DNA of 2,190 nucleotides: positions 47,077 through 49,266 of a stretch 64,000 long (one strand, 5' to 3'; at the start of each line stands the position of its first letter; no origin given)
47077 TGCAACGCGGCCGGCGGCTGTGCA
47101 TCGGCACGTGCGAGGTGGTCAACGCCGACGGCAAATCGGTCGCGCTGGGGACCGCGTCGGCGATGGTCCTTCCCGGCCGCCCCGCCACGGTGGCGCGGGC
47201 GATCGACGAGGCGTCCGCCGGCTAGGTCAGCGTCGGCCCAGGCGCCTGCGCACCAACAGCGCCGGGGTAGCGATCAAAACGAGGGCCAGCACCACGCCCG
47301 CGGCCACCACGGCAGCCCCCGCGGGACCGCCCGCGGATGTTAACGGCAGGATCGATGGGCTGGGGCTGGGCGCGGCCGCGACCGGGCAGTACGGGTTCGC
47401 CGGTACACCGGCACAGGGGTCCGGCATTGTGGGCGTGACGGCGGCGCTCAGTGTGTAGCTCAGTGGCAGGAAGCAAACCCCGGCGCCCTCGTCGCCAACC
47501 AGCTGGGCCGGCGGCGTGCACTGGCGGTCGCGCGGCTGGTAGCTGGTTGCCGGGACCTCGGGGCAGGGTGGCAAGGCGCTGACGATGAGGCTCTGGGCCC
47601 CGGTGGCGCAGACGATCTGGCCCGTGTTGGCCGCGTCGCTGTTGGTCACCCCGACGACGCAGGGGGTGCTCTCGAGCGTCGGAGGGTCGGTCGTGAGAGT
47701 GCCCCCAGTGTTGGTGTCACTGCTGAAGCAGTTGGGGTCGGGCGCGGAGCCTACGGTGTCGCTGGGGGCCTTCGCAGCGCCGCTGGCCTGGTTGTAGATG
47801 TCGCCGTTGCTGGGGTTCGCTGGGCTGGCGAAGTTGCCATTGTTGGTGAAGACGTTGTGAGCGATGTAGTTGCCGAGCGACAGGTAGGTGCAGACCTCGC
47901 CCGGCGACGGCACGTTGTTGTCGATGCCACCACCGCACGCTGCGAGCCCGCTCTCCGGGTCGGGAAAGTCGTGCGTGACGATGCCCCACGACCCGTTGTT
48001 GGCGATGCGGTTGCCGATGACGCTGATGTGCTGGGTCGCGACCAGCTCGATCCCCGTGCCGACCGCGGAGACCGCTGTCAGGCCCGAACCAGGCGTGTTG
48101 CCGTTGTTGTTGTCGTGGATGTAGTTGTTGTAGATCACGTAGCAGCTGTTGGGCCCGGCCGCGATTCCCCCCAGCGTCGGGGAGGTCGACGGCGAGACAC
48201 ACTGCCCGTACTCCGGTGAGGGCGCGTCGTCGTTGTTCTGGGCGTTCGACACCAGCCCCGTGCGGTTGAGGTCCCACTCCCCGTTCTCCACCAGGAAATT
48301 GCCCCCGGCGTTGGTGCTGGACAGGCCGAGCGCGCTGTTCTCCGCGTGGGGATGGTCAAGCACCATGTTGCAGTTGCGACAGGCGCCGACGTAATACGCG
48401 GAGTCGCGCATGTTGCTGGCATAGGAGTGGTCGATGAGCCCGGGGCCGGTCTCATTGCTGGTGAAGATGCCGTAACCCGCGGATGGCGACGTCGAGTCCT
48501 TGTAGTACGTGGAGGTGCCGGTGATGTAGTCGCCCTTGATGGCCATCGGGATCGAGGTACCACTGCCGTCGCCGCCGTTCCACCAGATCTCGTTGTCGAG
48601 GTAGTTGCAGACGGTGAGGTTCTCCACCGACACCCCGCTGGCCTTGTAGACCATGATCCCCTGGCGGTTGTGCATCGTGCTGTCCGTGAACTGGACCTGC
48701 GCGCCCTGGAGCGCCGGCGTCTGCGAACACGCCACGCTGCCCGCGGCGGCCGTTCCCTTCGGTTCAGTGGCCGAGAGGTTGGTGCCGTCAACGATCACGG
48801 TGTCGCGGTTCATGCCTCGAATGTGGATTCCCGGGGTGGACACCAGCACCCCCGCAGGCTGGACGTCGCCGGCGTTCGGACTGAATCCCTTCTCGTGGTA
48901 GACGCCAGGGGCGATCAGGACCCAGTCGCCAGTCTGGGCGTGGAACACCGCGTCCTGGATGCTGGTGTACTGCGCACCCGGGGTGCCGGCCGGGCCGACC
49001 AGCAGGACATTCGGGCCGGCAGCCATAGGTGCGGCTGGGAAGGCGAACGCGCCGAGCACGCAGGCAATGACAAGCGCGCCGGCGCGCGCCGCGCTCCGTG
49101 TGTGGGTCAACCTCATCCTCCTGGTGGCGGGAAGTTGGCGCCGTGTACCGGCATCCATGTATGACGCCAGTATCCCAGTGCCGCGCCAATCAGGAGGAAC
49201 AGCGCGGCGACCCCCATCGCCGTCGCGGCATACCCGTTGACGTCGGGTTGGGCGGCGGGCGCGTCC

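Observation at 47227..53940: Tightly coupled six-gene surface copper/beta-helix operon: a candidate undescribed cell-envelope system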

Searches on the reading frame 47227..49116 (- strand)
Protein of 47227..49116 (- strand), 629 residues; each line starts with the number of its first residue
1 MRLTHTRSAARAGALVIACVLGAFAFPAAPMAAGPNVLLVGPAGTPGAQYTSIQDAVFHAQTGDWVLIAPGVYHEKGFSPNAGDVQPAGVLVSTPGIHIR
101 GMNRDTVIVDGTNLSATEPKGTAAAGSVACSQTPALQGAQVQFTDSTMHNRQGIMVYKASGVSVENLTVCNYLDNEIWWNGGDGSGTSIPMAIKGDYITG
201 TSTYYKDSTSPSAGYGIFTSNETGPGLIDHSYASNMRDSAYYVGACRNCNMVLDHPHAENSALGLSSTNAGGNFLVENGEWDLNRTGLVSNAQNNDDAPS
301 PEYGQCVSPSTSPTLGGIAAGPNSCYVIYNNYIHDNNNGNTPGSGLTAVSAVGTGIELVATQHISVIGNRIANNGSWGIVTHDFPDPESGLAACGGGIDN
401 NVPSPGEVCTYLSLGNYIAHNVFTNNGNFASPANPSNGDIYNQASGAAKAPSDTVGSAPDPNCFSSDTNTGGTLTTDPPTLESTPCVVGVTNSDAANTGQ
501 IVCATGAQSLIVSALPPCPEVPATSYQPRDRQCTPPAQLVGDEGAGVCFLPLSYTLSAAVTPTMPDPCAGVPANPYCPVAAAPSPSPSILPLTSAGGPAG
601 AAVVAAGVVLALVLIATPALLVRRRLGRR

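Call 3: search_protein_families(library=pfam, proteins=[window:47227-49116:-], max_evalue=0.01)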
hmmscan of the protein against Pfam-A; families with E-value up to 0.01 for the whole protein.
window:47227-49116:- (629 aa): 1 family
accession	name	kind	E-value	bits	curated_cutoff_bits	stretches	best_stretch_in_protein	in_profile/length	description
PF13229.12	Beta_helix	-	8.8e-07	29.1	25.9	1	315-428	46-139/158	Right handed beta helix region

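Call 4: search_protein_families(library=ncbifam, proteins=[window:47227-49116:-], max_evalue=0.01)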
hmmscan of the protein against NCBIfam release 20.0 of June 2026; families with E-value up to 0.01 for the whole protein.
window:47227-49116:- (629 aa): 2 families
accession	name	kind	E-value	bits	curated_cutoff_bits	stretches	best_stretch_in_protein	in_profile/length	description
TIGR03805.1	beta_helix_1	subfamily_domain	7.8e-06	25.2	141.5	1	327-384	194-252/314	parallel beta-helix domain-containing protein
NF007822.0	PRK10531.1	equivalog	5e-05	22.1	436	1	38-177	83-224/430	putative acyl-CoA thioester hydrolase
